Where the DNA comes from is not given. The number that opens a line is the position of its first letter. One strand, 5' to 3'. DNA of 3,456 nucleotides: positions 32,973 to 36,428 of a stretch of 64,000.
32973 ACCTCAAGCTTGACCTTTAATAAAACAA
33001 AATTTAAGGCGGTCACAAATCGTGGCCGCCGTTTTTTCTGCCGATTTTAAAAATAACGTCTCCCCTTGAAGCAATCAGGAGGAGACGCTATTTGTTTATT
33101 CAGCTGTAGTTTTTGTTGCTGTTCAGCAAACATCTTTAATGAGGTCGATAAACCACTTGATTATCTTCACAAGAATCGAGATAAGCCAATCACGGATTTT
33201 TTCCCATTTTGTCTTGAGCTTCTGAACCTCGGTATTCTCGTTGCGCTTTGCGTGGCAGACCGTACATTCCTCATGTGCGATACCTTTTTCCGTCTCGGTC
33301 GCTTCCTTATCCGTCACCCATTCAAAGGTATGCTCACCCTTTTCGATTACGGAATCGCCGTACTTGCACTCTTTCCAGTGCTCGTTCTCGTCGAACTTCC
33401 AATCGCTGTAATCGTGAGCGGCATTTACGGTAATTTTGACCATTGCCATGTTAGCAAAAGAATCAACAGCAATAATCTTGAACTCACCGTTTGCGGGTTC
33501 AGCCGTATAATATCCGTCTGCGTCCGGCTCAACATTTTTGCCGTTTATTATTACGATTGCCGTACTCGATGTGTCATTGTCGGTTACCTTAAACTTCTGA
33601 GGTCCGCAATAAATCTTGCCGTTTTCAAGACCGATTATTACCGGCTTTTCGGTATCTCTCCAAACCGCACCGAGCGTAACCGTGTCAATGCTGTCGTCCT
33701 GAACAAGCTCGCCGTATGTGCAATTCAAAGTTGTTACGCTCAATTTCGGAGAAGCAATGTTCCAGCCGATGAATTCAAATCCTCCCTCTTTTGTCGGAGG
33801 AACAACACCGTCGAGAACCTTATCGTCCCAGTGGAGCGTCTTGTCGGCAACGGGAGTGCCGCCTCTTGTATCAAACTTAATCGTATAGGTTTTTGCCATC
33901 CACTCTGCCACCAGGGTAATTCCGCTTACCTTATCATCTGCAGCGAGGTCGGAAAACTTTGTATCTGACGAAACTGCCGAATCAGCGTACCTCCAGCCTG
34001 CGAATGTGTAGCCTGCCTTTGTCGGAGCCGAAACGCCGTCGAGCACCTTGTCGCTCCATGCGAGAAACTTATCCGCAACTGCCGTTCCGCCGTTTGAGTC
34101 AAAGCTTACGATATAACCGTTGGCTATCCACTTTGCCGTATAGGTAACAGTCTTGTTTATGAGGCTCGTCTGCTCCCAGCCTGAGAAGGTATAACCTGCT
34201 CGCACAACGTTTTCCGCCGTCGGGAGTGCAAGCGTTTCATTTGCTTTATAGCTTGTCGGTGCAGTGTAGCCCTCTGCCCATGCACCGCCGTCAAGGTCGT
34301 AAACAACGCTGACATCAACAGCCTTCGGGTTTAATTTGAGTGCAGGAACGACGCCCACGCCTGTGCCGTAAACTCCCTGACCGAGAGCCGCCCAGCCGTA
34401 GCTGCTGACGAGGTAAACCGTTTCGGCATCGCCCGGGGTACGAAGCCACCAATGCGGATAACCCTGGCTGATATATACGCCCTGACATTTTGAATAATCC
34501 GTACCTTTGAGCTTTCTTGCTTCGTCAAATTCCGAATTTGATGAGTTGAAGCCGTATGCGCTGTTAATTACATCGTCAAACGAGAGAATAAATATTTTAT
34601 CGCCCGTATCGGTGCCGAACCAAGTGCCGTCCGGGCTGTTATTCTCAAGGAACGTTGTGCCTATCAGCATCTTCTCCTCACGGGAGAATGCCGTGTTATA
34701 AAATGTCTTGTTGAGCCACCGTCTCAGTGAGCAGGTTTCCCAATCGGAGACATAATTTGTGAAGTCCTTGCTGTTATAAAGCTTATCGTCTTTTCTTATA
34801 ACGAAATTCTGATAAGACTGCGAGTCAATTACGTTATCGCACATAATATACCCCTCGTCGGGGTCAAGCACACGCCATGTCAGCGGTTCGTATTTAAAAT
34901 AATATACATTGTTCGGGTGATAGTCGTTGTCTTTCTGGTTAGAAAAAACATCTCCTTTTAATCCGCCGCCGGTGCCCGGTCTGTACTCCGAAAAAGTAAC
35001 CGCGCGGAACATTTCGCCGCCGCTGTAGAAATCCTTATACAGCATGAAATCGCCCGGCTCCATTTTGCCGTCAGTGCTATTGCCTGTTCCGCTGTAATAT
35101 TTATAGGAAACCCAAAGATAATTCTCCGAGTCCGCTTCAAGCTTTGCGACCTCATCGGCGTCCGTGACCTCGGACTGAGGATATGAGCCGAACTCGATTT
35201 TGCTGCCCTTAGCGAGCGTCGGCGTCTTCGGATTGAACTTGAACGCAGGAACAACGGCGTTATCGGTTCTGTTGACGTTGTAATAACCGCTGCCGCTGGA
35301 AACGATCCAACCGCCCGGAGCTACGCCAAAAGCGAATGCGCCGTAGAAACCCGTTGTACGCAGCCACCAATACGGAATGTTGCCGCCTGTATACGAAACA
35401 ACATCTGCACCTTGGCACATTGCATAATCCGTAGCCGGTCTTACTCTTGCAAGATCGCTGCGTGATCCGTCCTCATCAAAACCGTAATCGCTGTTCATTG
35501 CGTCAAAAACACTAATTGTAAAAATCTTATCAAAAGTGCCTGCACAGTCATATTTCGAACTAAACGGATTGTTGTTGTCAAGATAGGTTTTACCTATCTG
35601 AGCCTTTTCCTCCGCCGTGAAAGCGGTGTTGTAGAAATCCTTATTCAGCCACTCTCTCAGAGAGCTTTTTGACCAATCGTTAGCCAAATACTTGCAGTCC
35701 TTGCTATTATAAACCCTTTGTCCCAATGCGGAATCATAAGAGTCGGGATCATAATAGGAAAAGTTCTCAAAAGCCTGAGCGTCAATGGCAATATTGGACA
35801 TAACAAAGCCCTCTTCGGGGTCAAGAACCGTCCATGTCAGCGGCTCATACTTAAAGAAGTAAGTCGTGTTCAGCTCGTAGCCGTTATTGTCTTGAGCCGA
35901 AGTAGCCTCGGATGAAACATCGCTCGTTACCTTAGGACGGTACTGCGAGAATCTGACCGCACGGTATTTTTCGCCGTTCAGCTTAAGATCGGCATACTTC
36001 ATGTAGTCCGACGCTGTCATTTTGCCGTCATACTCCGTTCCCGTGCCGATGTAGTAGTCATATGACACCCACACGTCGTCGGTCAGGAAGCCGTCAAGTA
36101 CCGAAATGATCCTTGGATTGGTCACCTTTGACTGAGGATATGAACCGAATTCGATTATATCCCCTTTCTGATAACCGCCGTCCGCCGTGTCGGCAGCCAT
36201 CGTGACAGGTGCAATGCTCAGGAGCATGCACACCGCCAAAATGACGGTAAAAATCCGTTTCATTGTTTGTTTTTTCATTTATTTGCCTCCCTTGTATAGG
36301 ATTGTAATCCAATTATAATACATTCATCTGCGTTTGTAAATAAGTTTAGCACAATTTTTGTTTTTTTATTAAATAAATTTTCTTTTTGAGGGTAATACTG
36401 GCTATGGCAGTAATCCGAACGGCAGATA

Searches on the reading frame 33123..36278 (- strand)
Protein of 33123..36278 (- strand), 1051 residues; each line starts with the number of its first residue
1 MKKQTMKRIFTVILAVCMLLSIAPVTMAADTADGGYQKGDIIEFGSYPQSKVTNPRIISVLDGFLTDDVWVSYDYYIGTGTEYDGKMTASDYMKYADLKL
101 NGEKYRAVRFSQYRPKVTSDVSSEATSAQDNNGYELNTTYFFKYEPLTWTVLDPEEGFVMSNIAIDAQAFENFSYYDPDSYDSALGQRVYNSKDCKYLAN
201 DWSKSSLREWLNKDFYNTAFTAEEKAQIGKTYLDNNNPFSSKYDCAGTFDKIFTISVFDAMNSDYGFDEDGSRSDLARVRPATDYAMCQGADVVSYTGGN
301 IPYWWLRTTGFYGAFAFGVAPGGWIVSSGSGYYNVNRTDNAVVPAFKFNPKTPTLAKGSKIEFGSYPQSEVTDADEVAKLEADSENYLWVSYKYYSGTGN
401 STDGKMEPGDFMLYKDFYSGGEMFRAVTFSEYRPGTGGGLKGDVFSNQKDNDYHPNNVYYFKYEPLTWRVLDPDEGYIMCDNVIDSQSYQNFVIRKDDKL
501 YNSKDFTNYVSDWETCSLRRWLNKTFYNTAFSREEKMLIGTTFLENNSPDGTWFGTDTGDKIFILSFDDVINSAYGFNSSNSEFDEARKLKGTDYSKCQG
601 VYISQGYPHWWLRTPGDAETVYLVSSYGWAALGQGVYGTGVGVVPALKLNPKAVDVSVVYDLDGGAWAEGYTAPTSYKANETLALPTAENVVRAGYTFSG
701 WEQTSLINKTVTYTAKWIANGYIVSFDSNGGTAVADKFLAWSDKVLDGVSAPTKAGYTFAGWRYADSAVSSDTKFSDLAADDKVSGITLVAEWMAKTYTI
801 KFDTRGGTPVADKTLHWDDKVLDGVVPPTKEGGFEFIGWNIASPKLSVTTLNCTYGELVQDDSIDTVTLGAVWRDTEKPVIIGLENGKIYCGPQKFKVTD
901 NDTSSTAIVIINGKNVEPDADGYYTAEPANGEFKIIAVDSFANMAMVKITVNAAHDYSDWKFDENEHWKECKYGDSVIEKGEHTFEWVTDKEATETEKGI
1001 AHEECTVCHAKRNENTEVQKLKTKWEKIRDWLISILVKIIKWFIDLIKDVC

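Call 4: search_protein_families(library=ncbifam, proteins=[window:33123-36278:-], max_evalue=1)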
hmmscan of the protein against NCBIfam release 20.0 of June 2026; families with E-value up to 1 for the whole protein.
window:33123-36278:- (1051 aa): 3 families
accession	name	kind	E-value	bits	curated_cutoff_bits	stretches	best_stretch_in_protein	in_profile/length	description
TIGR02543.1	List_Bact_rpt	repeat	2.8e-08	34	20.95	2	752-796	1-43/44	TIGR02543 family repeat protein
NF033188.1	internalin_H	exception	9.9e-08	31.1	1050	2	716-842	339-455/548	InlH/InlC2 family class 1 internalin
NF045713.1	CxxCH_16_HmcA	equivalog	0.049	12.2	400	1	926-1016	35-125/541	sulfate respiration complex hexadecaheme cytochrome HmcA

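Call 5: search_protein_families(library=pfam, proteins=[window:33123-36278:-], max_evalue=0.1)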
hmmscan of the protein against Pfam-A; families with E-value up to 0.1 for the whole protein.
window:33123-36278:- (1051 aa): 3 families
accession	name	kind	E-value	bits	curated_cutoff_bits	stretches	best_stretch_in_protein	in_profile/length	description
PF19789.6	DUF6273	-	3.9e-34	118.4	23.5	2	501-650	22-171/172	Domain of unknown function (DUF6273)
PF09479.16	Flg_new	-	3.6e-19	69.1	27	3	722-777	1-52/65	Listeria-Bacteroides repeat domain (List_Bact_rpt)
PF18998.6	Flg_new_2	-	0.04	14.4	23.6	0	749-773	27-52/73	Divergent InlB B-repeat domain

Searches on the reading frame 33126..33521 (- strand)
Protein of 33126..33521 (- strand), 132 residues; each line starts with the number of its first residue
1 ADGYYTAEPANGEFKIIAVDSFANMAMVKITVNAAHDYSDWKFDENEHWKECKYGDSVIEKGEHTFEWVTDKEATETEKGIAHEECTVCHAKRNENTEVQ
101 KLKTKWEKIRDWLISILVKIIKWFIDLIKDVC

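Call 48: find_homologous_proteins(query=window:33126-33521:-, max_evalue=0.001)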
Query window:33126-33521:- (132 aa): 3 proteins with E <= 0.001 among 5 candidates.
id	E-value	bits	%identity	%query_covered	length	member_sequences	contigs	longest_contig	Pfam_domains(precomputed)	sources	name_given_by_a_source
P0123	1.2e-23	101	49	74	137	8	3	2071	-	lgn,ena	-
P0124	5.3e-23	99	63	54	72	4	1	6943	-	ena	-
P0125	4.7e-19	87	55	56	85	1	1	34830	-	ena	-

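Call 52: find_encoding_contigs(protein=P0125, flank=10000, max_places=3)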
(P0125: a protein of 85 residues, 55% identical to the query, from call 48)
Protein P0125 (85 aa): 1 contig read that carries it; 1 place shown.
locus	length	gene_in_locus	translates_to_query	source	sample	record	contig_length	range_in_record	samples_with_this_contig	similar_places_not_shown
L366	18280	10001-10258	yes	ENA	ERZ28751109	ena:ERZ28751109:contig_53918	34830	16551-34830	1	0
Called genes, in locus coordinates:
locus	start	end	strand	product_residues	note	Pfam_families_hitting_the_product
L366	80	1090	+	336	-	PF00535:Glycos_transf_2, PF10111:Glyco_tranf_2_2, PF13641:Glyco_tranf_2_3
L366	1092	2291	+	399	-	PF04230:PS_pyruv_trans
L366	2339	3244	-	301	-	-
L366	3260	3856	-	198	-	PF04140:ICMT, PF04191:PEMT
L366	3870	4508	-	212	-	PF00440:TetR_N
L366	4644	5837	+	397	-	PF13660:DUF4147, PF05161:MOFRL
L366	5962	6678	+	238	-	PF00440:TetR_N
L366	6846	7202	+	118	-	PF04480:DUF559, PF18741:MTES_1575 (weak)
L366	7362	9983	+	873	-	PF19789:DUF6273, PF09479:Flg_new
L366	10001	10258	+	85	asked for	-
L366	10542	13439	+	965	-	PF20585:Pectate_lyase_5 (weak), PF18998:Flg_new_2 (faint), PF09479:Flg_new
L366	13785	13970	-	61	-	-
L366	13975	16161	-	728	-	PF01915:Glyco_hydro_3_C, PF14310:Fn3-like, PF00933:Glyco_hydro_3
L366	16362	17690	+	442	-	PF01554:MatE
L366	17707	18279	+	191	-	?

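Call 53: find_encoding_contigs(protein=P0124, flank=10000, max_places=3)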
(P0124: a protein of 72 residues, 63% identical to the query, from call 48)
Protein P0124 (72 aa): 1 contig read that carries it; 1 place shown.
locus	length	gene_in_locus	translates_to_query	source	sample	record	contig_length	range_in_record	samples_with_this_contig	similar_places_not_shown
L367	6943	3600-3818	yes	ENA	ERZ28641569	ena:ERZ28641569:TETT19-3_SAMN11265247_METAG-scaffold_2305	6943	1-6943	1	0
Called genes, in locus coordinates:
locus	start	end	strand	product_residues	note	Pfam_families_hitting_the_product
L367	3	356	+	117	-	?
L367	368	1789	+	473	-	-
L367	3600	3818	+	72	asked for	-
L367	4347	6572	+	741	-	-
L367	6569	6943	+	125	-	?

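Call 78: search_dna_similar(query=window:33126-33521:-, collection=plasmids, mode=protein, max_evalue=0.01, max_rows=20)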
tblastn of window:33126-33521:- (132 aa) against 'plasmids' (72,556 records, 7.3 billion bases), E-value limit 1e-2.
Records with a match: 2; places in all: 2; records where one place covers at least 80% of the query: 0.
Best place of each record, by identity: <60% 2.
By first word of the organism name: Vescimonas 1; Subdoligranulum 1.
By predicted mobility (MOB-suite, as given by PLSDB): non-mobilizable 2.
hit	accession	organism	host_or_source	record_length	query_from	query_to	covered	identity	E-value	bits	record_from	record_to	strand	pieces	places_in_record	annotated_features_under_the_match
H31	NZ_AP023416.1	Vescimonas fastidiosa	Homo sapiens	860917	36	102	51%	52.9%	1e-13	73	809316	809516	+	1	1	hypothetical protein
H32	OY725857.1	Subdoligranulum variabile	-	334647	26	89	48%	33.8%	5e-3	42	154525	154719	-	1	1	none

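Call 79: get_annotated_region(hit=H31, flank=20000)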
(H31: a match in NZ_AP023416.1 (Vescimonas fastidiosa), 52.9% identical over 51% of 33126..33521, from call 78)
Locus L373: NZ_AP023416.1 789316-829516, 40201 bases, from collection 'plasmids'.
description: Vescimonas fastidiosa strain MM35 plasmid pMM35_01
organism: Vescimonas fastidiosa (NCBI taxid 2714353)
taxonomy: Bacteria; Bacillota; Clostridia; Eubacteriales; Oscillospiraceae; Vescimonas; Vescimonas fastidiosa
host: -; source: Homo sapiens; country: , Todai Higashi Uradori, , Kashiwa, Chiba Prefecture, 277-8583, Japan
typing (MOB-suite, as given by PLSDB): non-mobilizable
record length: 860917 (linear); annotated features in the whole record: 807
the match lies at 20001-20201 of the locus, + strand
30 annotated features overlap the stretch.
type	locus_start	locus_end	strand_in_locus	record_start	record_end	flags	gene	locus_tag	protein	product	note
CDS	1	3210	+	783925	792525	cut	-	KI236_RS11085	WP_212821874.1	YDG domain-containing protein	-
CDS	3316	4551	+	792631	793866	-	-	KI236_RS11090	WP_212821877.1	collagen-like protein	-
CDS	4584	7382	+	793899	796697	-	-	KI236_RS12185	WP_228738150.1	pectate lyase-like adhesive domain-containing protein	-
CDS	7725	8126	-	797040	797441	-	-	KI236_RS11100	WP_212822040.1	hypothetical protein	-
CDS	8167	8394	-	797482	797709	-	-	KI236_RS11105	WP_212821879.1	hypothetical protein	-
CDS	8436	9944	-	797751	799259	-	-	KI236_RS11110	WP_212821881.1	DNA methylase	-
CDS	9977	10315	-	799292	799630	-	-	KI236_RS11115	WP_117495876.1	helix-turn-helix domain-containing protein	-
CDS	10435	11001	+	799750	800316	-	-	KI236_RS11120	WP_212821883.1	flavin reductase family protein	-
CDS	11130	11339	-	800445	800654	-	-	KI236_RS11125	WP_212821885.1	hypothetical protein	-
CDS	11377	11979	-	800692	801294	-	-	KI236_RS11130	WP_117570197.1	Type 1 glutamine amidotransferase-like domain-containing protein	GO:0006508 - proteolysis [Evidence IEA]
CDS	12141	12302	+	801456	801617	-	-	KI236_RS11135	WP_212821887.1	hypothetical protein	-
CDS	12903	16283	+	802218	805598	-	-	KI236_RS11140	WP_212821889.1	hypothetical protein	-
CDS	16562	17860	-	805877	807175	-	-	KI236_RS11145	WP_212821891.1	MATE family efflux transporter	GO:0055085 - transmembrane transport [Evidence IEA]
CDS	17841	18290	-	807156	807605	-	-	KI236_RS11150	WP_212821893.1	MarR family transcriptional regulator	GO:0006355 - regulation of DNA-templated transcription [Evidence IEA]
CDS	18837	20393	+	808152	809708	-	-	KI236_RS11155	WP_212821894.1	hypothetical protein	-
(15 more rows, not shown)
